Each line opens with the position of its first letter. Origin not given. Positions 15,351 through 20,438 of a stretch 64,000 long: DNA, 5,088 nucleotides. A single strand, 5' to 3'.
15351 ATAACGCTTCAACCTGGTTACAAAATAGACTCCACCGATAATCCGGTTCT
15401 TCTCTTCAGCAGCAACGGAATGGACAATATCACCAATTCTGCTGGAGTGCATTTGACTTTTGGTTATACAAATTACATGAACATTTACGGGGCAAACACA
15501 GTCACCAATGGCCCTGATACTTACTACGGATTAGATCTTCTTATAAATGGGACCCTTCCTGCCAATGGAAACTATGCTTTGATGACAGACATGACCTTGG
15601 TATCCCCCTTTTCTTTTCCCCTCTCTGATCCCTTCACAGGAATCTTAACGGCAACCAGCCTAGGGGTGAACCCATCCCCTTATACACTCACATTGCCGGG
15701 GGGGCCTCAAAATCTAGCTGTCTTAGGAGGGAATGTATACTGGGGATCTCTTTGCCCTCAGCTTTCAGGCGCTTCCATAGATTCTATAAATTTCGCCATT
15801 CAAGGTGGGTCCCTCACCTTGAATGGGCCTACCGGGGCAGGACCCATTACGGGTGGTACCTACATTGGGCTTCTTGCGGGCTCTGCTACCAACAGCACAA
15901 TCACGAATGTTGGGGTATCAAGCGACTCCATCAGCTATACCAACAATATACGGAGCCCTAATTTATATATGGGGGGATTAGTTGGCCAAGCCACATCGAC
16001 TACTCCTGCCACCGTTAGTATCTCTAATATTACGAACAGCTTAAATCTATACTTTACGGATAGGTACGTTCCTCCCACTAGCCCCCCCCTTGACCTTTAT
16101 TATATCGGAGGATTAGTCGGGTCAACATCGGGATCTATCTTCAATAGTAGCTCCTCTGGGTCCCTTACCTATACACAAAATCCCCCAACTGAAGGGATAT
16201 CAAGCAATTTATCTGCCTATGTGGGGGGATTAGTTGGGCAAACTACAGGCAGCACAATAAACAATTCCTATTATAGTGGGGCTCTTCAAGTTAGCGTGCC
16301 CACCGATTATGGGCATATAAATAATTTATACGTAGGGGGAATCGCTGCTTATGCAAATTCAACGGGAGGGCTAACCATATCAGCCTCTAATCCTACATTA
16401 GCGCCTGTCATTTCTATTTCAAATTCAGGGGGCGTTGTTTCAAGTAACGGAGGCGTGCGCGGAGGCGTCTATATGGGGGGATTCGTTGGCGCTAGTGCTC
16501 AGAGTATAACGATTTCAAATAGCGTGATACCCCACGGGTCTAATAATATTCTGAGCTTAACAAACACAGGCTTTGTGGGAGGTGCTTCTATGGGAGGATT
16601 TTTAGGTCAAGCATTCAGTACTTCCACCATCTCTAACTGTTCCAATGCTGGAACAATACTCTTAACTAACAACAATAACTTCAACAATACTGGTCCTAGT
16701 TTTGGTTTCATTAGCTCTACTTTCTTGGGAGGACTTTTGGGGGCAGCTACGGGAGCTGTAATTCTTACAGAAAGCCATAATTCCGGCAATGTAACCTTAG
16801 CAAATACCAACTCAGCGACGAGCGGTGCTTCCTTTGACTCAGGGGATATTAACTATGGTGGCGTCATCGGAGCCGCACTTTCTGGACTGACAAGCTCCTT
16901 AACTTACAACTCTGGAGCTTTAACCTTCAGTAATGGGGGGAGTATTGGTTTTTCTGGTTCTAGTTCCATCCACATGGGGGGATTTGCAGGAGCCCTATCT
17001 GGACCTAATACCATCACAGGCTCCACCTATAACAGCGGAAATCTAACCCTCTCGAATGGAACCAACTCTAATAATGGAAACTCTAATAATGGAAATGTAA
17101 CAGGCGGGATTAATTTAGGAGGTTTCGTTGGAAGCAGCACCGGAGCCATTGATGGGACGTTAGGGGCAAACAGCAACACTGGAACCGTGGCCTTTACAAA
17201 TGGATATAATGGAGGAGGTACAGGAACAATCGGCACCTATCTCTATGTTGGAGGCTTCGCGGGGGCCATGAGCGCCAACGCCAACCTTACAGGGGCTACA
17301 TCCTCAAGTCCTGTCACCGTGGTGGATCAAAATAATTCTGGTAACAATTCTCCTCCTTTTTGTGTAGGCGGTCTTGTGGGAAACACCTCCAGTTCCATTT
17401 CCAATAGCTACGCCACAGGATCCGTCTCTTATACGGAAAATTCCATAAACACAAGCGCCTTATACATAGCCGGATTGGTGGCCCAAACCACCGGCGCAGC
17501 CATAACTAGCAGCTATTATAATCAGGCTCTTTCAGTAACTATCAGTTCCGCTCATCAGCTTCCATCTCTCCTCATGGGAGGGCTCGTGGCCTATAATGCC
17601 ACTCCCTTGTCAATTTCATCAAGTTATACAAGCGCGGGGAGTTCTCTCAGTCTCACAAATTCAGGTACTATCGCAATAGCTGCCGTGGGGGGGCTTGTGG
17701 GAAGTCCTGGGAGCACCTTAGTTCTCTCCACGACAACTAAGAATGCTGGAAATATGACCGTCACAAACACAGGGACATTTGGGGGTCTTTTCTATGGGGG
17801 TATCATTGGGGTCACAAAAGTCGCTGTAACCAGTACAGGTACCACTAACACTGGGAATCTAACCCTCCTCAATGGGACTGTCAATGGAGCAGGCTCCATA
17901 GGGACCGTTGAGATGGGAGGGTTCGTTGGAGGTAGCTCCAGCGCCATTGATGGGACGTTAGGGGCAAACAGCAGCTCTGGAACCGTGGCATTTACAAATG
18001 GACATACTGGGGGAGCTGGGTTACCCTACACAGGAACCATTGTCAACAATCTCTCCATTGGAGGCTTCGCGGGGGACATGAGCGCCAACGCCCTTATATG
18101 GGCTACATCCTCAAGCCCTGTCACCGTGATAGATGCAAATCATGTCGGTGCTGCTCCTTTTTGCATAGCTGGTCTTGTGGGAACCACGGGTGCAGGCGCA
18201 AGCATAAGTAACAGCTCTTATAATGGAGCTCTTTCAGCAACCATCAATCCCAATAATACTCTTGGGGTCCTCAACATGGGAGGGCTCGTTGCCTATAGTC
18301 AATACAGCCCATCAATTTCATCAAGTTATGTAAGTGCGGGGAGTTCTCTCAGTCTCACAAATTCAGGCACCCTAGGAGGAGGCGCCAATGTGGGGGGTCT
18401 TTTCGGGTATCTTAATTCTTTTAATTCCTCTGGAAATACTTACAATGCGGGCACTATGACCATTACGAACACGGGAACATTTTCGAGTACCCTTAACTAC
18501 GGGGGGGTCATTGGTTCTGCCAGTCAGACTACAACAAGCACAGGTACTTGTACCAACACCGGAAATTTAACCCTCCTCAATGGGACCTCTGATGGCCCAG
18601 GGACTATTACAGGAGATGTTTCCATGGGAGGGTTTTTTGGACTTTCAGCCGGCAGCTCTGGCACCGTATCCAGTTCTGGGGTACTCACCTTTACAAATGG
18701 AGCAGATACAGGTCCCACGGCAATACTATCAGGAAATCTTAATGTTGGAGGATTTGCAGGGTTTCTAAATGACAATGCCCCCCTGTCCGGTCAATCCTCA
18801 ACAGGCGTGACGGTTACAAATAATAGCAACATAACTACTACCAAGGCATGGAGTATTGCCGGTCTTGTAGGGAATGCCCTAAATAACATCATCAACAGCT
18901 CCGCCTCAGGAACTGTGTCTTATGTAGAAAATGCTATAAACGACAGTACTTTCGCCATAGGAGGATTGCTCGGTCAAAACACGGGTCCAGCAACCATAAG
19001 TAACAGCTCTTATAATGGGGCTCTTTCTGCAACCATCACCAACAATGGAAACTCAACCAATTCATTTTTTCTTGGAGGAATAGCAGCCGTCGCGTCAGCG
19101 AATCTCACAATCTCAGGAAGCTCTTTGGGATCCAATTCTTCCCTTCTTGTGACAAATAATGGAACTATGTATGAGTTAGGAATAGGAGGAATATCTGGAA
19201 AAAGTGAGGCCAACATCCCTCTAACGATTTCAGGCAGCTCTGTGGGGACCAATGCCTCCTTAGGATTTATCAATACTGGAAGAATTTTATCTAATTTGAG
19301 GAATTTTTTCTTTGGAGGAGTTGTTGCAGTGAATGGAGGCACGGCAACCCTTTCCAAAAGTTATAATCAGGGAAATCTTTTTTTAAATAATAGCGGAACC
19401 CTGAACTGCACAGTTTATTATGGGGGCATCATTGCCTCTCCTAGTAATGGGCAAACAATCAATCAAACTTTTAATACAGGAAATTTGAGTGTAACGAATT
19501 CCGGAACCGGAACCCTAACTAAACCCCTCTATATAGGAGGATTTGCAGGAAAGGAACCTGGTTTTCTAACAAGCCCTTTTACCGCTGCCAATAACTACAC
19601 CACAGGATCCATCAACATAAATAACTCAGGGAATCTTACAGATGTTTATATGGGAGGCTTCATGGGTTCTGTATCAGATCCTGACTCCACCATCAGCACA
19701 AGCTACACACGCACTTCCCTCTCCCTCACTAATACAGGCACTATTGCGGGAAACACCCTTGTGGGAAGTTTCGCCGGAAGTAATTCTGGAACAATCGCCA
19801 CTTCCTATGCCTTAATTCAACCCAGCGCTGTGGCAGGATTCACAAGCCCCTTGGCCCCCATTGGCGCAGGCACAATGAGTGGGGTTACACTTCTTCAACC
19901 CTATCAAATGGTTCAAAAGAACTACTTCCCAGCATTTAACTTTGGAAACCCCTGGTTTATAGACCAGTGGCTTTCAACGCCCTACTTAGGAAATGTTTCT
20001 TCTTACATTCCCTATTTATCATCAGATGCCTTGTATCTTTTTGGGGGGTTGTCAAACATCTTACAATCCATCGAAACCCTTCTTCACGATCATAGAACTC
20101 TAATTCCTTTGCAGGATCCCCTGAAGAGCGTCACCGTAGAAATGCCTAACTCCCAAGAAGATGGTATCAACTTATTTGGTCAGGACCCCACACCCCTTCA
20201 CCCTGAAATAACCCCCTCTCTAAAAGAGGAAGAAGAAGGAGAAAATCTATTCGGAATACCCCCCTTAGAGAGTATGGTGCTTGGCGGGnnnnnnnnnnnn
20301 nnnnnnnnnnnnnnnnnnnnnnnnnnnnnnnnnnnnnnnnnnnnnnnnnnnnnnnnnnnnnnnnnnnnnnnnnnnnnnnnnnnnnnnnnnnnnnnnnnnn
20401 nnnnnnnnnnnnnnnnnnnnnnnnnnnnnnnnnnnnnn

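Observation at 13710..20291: Orphan giant TpsA/FhaB-type exoprotein with an unusual repeat body and no adjacent TpsB transporter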

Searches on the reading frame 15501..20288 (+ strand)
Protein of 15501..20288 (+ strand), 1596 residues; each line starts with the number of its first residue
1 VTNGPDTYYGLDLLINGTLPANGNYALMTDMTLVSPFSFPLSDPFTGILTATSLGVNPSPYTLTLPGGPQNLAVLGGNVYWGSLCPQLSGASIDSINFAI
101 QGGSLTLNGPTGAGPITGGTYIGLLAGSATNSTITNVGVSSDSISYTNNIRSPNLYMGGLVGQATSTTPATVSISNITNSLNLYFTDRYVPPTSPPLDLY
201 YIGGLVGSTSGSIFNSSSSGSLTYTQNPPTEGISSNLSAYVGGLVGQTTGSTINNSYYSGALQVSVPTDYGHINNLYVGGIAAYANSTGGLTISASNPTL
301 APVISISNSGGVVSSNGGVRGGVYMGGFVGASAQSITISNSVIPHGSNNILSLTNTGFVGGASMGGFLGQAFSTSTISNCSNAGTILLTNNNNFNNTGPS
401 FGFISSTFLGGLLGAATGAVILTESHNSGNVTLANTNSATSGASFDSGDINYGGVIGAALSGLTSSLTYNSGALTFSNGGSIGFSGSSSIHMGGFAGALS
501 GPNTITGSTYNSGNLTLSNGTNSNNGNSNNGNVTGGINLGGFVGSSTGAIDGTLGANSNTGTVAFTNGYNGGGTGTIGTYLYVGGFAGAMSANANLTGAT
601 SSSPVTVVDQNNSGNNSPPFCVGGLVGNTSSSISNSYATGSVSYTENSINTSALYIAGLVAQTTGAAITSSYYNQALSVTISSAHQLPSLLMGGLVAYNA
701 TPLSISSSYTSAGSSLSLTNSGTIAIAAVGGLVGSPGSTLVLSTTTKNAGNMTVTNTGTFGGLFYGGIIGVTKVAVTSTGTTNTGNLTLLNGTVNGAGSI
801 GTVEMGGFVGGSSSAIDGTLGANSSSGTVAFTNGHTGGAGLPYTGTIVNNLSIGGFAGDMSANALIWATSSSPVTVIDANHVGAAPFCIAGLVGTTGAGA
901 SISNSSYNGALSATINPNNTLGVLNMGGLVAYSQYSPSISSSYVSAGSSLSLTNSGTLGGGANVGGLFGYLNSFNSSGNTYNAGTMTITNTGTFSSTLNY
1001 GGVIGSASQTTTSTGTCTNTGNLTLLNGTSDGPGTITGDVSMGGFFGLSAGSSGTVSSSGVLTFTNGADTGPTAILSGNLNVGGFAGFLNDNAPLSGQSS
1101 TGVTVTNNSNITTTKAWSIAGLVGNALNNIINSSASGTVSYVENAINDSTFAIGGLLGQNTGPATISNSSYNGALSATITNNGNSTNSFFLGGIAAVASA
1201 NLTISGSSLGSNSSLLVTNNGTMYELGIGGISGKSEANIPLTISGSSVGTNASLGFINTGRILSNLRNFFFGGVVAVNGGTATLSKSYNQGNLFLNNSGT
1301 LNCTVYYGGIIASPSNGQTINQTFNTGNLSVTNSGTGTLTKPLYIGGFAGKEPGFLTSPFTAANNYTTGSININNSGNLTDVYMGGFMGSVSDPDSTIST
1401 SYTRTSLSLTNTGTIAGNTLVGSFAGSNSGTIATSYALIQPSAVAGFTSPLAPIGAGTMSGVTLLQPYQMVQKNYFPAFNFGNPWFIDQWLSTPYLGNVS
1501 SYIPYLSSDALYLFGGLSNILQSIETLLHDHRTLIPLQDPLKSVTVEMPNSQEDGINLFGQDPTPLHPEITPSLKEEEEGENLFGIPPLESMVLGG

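Call 25: search_solved_structures(query=window:15501-20288:+, max_evalue=1)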
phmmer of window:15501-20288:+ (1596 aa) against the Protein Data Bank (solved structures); distinct sequences matched with E-value up to 1: 0.

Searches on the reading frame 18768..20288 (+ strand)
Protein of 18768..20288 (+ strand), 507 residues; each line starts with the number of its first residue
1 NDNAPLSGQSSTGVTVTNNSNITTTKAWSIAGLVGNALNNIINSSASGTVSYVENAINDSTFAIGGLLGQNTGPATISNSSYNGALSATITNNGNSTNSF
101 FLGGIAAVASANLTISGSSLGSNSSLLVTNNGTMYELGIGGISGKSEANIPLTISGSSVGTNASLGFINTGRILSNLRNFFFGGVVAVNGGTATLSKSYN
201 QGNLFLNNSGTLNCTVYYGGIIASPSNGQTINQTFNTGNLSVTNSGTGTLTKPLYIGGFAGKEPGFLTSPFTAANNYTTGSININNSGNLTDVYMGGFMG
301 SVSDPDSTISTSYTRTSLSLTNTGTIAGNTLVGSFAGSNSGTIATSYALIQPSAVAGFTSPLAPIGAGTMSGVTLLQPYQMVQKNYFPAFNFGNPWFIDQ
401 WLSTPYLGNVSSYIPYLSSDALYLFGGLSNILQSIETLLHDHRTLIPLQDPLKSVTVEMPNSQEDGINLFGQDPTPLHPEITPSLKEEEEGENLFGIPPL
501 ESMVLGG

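Call 54: predict_structure(alignment_id=A2)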
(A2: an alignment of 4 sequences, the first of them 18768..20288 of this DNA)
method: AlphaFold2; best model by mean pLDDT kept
length: 507 residues; sequences in the alignment: 4
mean_pLDDT: 59.0   pTM: 0.60
mean pLDDT of the five models: 59.0, 57.0, 55.4, 54.7, 50.9
residues with pLDDT >= 90: 8; 70-90: 200; 50-70: 114; < 50: 185
segments of 3 or more residues with pLDDT < 50: 1-4, 263-267, 334-507
pLDDT, mean of each block of 10 residues (from residue 1): 56 81 68 69 84 73 79 71 86 65 74 73 83 75 74 74 84 70 75 69 87 81 63 75 87 74 50 68 78 66 57 64 67 42 29 28 28 26 27 35 40 33 42 45 34 31 31 32 29 33 28
secondary structure, 60 per line:
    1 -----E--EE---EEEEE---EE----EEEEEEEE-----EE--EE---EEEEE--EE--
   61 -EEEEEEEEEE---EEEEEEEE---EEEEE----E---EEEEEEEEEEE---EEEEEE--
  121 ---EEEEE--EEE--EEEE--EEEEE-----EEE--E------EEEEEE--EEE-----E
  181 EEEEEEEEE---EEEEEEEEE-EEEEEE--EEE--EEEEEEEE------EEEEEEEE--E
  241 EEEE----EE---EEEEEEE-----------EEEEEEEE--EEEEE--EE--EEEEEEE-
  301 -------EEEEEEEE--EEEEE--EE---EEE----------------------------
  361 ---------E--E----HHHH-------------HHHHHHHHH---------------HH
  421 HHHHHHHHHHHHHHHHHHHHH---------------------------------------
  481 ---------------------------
elements in order: E14-18 E28-35 E50-54 E62-71 E75-82 E86-90 E99-109 E113-118 E124-128 E131-133 E136-139 E142-146 E152-154 E164-169 E172-174 E180-189 E193-201 E203-208 E211-213 E216-223 E230-237 E240-244 E254-260 E272-279 E282-286 E293-299 E308-315 E318-322 E330-332 H378-381 H395-403 H419-441
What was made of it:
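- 15954..19763 (+): Array of about 34 GLUG-like units of about 38 aa each (core hydrophobic-hydrophobic-GG[LFIV][VAI]G ... I.NS ... G.L.[FL].N), aa 741-2010. It is predicted to be a three-stranded beta-solenoid. The AF2 model of aa 1679-2011 is all-beta with three strands per unit, pLDDT 65-87 (call 54).
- On TpsA passenger of two-partner (type Vb) secretion: The GLUG region is all-beta with three strands per repeat, pLDDT 65-87 (call 54).
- On Classical autotransporter (type Va): The model of the last 174 aa has no barrel (call 54).
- The body is predicted all-beta with three strands per GLUG unit (call 54). The tail is short, acidic and predicted mostly disordered (call 54).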

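Call 57: fold_search(model_id=the predicted structure, library=pdb)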
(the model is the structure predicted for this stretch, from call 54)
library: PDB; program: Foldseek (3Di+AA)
matches with E <= 10: 84; with E <= 0.001: 0
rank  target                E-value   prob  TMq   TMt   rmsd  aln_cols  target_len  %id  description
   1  4kh3                  3.0e-01  0.02  0.07  0.08  27.1       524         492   11  Structure of a bacterial self-associating protein (released 2014-01-15)
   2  7kob                  4.4e-01  0.02  0.08  0.09  20.0       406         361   14  Crystal structure of antigen 43b from Escherichia coli CFT073 (released 2022-03-09)
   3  7dmk_D                4.4e-01  0.01  0.08  0.06  24.7       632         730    9  PL6 alginate lyase BcAlyPL6 (released 2021-10-06)
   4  5uyt_B                5.8e-01  0.02  0.09  0.10  21.7       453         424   12  Crystal structure of ice binding protein from an Antarctic bacterium Flavobacteriaceae (released 2017-10-25)
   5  8c50_A                6.7e-01  0.02  0.08  0.11  19.6       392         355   11  Pontibacter korlensis curli subunit CsgA (released 2023-06-28)
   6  5gkd_A                7.4e-01  0.01  0.08  0.06  24.1       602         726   10  Structure of PL6 family alginate lyase AlyGC (released 2017-02-08)
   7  4q1q_A                8.5e-01  0.03  0.10  0.15  16.7       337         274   12  Crystal structure of TibC-catalyzed hyper-glycosylated TibA55-350 fragment (released 2014-09-17)
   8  5nxk_C                8.9e-01  0.04  0.14  0.19  16.2       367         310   12  L. reuteri 53608 SRRP (released 2018-03-21)
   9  1tsp                  8.9e-01  0.02  0.11  0.10  16.8       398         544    8  CRYSTAL STRUCTURE OF P22 TAILSPIKE PROTEIN: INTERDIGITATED SUBUNITS IN A THERMOSTABLE TRIMER (released 1995-09-15)
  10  5uyt_A                9.4e-01  0.01  0.08  0.09  20.8       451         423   13  Crystal structure of ice binding protein from an Antarctic bacterium Flavobacteriaceae (released 2017-10-25)
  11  9ozd_C                1.0e+00  0.05  0.17  0.20  14.8       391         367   11  Crystal structure of the polysaccharide lyase RbmB from Vibrio cholerae bound to Vibrio Polysaccharide (released 2026-03-11)
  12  7e56                  1.0e+00  0.04  0.14  0.17  14.9       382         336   11  The mutant crystal structure of endo-polygalacturonase (T316C/G344C) from Talaromyces leycettanus JCM 12802 (released 2021-08-25)
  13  9j4l_B                1.1e+00  0.02  0.12  0.13  17.0       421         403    8  Crystal structure of GH9l Inulin fructotransferases (IFTase) (released 2024-09-04)
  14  4nk8                  1.4e+00  0.02  0.11  0.12  18.0       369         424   10  Crystal Structure of the periplasmic alginate epimerase AlgG D317A mutant (released 2014-01-15)
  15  2inu_A                1.4e+00  0.02  0.11  0.13  18.7       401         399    8  Crystal structure of Inulin fructotransferase in the absence of substrate (released 2006-12-26)
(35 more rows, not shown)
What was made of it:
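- Tried and rejected: The top non-significant hits were all beta-helices (call 57).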
